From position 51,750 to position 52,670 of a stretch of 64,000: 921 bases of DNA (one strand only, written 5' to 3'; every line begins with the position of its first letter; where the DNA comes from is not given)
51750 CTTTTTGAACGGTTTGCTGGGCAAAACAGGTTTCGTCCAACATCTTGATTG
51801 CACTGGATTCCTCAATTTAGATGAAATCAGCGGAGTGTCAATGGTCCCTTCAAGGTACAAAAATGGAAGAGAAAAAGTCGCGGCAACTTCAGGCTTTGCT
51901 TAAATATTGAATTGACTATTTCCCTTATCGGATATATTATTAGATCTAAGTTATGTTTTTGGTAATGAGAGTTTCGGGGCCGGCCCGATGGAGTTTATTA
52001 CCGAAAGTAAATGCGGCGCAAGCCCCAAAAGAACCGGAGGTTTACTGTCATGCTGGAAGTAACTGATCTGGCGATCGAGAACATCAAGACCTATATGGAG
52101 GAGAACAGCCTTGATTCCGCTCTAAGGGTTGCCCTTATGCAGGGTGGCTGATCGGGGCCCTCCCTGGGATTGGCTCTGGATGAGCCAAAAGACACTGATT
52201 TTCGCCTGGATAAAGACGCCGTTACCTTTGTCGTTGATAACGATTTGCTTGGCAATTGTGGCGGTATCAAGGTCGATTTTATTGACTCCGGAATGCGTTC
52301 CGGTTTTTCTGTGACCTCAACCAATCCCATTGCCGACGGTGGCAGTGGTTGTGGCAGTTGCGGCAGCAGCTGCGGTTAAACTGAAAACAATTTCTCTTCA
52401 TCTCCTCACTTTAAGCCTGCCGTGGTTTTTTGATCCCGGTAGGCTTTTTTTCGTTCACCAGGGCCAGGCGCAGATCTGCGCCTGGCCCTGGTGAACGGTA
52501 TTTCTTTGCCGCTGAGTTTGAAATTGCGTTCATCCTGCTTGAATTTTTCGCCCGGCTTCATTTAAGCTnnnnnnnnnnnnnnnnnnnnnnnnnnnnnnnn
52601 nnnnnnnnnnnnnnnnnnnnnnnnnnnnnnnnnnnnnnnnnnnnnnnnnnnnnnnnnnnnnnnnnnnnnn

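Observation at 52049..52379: HesB/IscA-like selenoprotein gene: in-frame UGA with candidate SECIS, plus an apparent +1 frameshift in an A-run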

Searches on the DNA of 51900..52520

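Call 40: search_rna_families(source=window, start=51900, end=52520, threshold=evalue, max_evalue=10)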
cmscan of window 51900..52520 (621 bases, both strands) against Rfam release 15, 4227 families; matches with E-value up to 10: 15.
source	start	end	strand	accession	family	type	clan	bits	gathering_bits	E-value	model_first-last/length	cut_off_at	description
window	52451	52496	+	RF04100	mir-493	Gene; miRNA;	-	23.2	68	0.11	1-89/89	no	mir-493 microRNA precursor family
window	52449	52500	+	RF01033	mir-767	Gene; miRNA;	-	23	90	0.041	1-86/86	no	mir-767 microRNA precursor family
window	52456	52493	+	RF00897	mir-675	Gene; miRNA;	-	22.6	86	0.48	1-73/73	no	mir-675 microRNA precursor family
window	52415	52491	-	RF03044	Proteo-phage-1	Gene; sRNA;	-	20.1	42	0.38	1-82/82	no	Proteo-phage-1 RNA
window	52446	52504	-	RF00915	mir-760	Gene; miRNA;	-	19.4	98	0.21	1-80/80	no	mir-760 microRNA precursor family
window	52454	52495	+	RF00836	mir-250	Gene; miRNA;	-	18.2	58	0.24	1-81/81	no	mir-250 microRNA precursor family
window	52456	52493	-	RF00805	mir-351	Gene; miRNA;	-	16.7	70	1.3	1-75/75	no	mir-351 microRNA precursor family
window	52455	52494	+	RF04019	MIR950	Gene; miRNA;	-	16.1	95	4.6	24-70/92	no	MIR950 microRNA precursor family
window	52446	52506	+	RF01390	isrG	Gene; sRNA;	-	16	100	0.043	1-279/279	no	isrG Hfq binding RNA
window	52434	52477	-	RF02925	6A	Gene; sRNA;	-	15.1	41.2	9.2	1-52/52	no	6A RNA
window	52378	52414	+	RF02125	JPX_2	Gene; lncRNA;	-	13.9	48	4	1-69/69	no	JPX transcript, XIST activator conserved region 2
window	52336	52452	+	RF02423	Bp1_781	Gene; sRNA;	-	13.8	80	0.33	1-230/230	no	Burkholderia sRNA Bp1_Cand871_SIPHT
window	52390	52405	-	RF01128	sR43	Gene; snRNA; snoRNA; CD-box;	-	13.8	45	0.72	1-56/56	no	Small nucleolar RNA sR42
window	52303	52428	+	RF02791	CcsR1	Gene; sRNA;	-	12.8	65.3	2.8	1-83/83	no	Conserved CCUCCUCCC motif stress-induced RNA 1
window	51900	51969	-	RF01402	STnc150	Gene; sRNA;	-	11.4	60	6.3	1-79/267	3'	STnc150 Hfq binding RNA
